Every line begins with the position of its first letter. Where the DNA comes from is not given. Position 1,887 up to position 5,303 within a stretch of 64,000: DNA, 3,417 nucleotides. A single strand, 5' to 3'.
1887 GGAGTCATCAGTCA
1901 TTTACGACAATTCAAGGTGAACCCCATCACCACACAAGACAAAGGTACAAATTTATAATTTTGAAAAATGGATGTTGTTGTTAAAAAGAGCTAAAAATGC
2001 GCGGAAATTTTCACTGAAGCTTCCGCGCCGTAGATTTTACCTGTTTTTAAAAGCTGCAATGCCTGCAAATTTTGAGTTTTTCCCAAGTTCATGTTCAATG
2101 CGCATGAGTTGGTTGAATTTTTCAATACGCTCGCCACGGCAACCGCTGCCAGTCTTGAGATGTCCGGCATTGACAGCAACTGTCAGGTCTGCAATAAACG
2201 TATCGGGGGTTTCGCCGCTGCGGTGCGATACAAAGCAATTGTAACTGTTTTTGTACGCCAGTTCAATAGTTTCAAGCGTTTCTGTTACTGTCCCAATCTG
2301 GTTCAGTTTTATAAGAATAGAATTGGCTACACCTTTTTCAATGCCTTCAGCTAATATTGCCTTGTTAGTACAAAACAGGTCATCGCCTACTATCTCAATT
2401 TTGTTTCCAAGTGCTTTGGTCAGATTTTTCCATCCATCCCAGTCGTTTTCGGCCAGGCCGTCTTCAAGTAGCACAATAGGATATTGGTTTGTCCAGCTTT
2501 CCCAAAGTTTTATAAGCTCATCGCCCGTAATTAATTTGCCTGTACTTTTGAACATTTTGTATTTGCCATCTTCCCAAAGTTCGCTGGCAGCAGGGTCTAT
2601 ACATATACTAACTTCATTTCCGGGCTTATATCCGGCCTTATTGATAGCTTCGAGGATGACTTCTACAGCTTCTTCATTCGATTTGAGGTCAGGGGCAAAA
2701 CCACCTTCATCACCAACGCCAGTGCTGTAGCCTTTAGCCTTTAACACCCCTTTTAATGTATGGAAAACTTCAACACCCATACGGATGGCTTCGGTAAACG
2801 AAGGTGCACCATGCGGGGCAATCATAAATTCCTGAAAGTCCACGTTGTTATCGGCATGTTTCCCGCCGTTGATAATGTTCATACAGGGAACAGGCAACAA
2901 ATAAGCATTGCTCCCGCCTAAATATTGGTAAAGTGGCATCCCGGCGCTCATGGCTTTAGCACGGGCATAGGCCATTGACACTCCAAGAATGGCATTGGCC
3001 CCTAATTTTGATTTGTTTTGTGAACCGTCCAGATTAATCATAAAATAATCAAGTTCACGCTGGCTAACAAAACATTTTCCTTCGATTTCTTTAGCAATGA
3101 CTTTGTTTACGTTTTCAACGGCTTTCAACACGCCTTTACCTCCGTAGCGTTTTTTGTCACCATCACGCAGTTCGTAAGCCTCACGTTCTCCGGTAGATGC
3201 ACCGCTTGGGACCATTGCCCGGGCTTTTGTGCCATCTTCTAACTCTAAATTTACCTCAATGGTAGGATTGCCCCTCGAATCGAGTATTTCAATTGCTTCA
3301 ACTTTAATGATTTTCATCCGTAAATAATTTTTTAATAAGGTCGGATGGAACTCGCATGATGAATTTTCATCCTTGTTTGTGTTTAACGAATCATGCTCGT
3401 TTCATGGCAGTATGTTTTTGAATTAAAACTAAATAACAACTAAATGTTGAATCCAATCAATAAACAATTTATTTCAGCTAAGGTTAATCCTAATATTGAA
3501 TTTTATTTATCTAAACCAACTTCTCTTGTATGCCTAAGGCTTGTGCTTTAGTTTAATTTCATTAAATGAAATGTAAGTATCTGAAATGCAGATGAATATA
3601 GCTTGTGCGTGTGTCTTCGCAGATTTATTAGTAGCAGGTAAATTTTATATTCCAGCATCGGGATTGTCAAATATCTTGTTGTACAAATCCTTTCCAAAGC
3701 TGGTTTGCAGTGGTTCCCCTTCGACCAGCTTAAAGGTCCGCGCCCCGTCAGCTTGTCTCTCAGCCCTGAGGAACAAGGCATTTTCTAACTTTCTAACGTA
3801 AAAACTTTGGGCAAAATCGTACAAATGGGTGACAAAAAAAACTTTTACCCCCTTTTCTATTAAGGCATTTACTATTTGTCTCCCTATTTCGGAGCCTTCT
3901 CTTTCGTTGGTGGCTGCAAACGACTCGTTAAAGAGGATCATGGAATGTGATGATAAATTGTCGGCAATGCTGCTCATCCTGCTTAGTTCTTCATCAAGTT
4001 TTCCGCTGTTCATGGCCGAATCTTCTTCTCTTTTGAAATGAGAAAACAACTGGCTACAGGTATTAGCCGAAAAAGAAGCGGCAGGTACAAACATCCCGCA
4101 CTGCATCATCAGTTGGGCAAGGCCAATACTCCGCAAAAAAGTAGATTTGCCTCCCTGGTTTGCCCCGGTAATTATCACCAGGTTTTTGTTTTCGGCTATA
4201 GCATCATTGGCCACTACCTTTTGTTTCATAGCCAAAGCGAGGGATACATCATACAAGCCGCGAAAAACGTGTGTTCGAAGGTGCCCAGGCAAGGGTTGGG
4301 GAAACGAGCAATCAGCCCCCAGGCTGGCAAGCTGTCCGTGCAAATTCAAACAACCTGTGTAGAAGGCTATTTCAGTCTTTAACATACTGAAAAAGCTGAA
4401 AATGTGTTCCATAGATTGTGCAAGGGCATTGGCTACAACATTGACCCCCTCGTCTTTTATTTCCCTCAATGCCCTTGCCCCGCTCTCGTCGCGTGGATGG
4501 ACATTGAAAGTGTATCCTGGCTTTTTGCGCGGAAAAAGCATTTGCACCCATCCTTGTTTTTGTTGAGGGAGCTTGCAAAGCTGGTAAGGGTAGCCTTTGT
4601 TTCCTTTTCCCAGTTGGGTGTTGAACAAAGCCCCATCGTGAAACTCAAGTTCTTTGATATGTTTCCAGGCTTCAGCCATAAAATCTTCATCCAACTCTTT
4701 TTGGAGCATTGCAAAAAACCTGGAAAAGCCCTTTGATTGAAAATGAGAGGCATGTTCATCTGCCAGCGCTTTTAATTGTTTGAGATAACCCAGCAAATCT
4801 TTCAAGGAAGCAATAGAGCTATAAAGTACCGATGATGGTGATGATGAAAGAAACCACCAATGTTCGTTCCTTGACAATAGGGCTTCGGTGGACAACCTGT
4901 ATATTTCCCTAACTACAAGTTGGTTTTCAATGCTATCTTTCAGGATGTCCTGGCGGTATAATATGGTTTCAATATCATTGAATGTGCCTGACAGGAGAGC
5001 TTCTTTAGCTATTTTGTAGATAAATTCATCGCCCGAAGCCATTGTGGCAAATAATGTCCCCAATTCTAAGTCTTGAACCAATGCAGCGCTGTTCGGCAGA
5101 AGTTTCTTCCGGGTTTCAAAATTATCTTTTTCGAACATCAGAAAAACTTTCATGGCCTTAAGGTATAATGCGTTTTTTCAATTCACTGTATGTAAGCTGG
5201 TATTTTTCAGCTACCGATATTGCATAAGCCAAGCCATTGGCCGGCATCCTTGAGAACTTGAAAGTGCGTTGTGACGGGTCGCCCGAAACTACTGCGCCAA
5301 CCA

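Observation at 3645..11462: Fluoride riboswitch heads a nine-gene, ~7.8-kb operon whose distal cargo has no known role in fluoride resistance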

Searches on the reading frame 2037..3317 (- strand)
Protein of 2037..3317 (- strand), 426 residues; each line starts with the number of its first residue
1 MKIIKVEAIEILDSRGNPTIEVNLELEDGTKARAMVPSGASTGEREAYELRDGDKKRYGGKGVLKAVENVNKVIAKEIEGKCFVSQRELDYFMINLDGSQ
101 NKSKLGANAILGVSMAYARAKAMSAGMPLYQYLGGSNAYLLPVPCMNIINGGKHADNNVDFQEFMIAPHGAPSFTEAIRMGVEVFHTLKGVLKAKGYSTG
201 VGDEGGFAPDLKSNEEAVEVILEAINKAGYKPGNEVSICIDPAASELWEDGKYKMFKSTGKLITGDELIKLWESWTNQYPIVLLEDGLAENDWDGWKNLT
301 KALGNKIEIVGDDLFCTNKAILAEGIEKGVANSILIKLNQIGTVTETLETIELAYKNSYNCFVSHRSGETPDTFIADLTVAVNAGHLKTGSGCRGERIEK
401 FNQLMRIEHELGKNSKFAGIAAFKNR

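Call 74: search_protein_families(library=pfam, proteins=[window:2037-3317:-], max_evalue=0.001)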
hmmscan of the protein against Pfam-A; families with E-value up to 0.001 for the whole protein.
window:2037-3317:- (426 aa): 3 families
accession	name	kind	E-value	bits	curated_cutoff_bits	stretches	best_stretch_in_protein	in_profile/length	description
PF00113.28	Enolase_C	-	3.5e-122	407.8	21.5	1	139-424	2-294/296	Enolase, C-terminal TIM barrel domain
PF03952.21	Enolase_N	-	8.5e-57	191.4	35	1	3-133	1-131/131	Enolase, N-terminal domain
PF13378.12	MR_MLE_C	-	0.0007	19.8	29.4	0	275-387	67-174/219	Enolase C-terminal domain-like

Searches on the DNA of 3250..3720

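Call 66: search_rna_families(source=window, start=3250, end=3720, threshold=evalue, max_evalue=1)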
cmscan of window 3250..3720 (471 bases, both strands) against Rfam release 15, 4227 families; matches with E-value up to 1: 2.
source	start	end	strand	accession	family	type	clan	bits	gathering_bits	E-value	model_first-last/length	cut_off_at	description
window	3395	3478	+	RF01193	snoR20a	Gene; snRNA; snoRNA; CD-box;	-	21.3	42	0.8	1-90/90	no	Small nucleolar RNA snoR20a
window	3351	3446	+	RF01934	bxd_6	Gene; lncRNA;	-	18.4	50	0.55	1-93/93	no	Bithoraxoid conserved region 6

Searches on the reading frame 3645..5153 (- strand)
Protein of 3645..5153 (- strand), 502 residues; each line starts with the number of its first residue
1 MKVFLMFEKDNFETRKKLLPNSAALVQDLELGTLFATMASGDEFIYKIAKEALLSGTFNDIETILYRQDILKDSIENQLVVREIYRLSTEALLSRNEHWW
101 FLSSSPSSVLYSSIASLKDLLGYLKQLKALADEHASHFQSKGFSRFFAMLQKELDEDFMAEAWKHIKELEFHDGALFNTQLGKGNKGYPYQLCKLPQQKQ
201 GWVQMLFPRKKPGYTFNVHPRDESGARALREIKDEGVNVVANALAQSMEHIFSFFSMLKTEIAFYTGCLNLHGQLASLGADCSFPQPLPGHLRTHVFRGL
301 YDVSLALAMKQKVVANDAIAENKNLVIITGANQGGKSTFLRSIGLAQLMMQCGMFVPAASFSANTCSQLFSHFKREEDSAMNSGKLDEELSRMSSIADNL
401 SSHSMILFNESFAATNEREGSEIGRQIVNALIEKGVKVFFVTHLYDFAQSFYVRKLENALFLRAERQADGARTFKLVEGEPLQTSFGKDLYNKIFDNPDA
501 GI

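Call 6: search_protein_families(library=pfam, proteins=[window:3645-5153:-], max_evalue=0.01)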
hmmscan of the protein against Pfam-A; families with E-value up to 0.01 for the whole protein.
window:3645-5153:- (502 aa): 2 families
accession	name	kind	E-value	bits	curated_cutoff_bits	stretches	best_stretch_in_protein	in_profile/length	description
PF00488.27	MutS_V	-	5.2e-22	79.2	30.2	1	326-487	1-163/188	MutS domain V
PF13514.12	AAA_27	-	0.0071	16.4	22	0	321-343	24-46/206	AAA domain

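Call 7: search_protein_families(library=ncbifam, proteins=[window:3645-5153:-], max_evalue=0.01)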
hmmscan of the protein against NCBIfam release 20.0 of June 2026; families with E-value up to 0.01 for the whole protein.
window:3645-5153:- (502 aa): 5 families
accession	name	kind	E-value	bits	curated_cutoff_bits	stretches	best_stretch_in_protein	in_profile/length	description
TIGR01069.2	mutS2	equivalog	9.8e-22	77.1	400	1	307-448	310-453/790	endonuclease MutS2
NF003810.1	PRK05399.1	equivalog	4.7e-21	75.2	480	1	273-459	549-741/793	DNA mismatch repair protein MutS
NF052383.1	ATPase_KamC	equivalog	8.4e-21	74.3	300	1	307-449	291-433/508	lysine 5,6-aminomutase reactivase ATPase KamC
TIGR01070.1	mutS1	equivalog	1.6e-19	69.7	641.7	1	308-487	576-757/840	DNA mismatch repair protein MutS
NF007027.0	PRK09493.1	equivalog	0.0014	18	379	0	396-455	147-206/240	glutamine ABC transporter ATP-binding protein GlnQ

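Call 56: search_solved_structures(query=window:3645-5153:-, max_evalue=0.001, show_alignments=3)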
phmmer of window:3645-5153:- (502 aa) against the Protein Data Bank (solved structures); distinct sequences matched with E-value up to 0.001: 37.
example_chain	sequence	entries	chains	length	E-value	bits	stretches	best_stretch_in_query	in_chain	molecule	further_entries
7vuf_B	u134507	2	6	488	2.1e-18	70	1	228-480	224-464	Endonuclease MutS2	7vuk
1ewr_A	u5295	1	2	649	5.4e-14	55.4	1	309-489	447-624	DNA MISMATCH REPAIR PROTEIN MUTS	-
1ewq_A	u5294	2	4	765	7.6e-14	54.9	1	309-489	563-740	DNA MISMATCH REPAIR PROTEIN MUTS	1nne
1fw6_A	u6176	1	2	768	7.7e-14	54.9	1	309-489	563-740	DNA MISMATCH REPAIR PROTEIN MUTS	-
5x9w_A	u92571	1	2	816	3.9e-13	52.6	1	294-448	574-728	DNA mismatch repair protein MutS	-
5yk4_A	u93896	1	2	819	3.9e-13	52.6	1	294-448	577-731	DNA mismatch repair protein MutS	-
7qv3_v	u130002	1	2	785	1e-12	51.2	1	310-481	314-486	Endonuclease MutS2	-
8qpp_W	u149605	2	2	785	1e-12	51.2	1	310-481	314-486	Endonuclease MutS2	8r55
3k0s_A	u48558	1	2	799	5.3e-12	48.8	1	309-450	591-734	DNA mismatch repair protein mutS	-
1ng9_A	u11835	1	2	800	5.3e-12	48.8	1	309-450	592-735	DNA mismatch repair protein MutS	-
5akb_A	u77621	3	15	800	9e-12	48.1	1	311-450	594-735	DNA MISMATCH REPAIR PROTEIN MUTS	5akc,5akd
7ai6_A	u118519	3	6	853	9.9e-12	48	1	311-450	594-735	DNA mismatch repair protein MutS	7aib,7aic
9kce_B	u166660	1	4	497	1.7e-11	47.2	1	307-447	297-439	Endonuclease MutS2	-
1wbd_A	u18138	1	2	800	2.6e-11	46.6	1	309-450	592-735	DNA MISMATCH REPAIR PROTEIN MUTS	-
1e3m_A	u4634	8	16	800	2.6e-11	46.6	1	309-450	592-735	DNA MISMATCH REPAIR PROTEIN MUTS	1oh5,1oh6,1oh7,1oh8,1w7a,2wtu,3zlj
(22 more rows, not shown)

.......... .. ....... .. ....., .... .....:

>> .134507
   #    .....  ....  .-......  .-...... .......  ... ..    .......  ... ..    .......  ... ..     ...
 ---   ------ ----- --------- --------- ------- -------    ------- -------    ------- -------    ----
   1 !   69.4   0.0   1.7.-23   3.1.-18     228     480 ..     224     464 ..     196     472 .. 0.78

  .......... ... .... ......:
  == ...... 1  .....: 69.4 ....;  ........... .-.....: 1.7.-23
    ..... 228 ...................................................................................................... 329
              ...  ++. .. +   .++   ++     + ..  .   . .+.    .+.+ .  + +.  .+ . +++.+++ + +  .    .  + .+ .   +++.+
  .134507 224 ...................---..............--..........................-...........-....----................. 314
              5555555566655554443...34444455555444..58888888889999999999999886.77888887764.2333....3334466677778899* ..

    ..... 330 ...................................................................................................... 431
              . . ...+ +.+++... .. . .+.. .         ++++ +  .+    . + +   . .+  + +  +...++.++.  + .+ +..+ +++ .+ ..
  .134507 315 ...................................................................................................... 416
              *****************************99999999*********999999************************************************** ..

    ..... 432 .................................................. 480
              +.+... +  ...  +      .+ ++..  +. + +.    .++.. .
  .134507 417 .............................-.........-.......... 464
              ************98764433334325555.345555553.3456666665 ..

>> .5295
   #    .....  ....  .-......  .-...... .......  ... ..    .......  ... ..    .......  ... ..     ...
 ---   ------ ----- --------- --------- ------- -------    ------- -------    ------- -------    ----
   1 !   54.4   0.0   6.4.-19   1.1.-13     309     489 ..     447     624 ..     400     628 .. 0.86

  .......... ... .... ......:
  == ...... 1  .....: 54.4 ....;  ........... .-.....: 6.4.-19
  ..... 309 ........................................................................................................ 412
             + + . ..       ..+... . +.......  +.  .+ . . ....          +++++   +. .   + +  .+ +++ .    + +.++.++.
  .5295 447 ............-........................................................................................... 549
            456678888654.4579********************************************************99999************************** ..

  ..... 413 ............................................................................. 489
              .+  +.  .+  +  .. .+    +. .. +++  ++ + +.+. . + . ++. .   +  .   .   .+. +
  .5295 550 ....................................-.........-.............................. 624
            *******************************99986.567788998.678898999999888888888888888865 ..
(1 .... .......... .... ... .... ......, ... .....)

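Call 67: search_protein_families(library=padloc, proteins=[window:3645-5153:-], max_evalue=0.001)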
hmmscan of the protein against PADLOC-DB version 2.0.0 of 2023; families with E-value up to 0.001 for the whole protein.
window:3645-5153:- (502 aa): 1 family
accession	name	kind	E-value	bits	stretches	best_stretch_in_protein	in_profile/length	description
PDLC03878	NsnB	-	6.7e-05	20.8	1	320-372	18-73/345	-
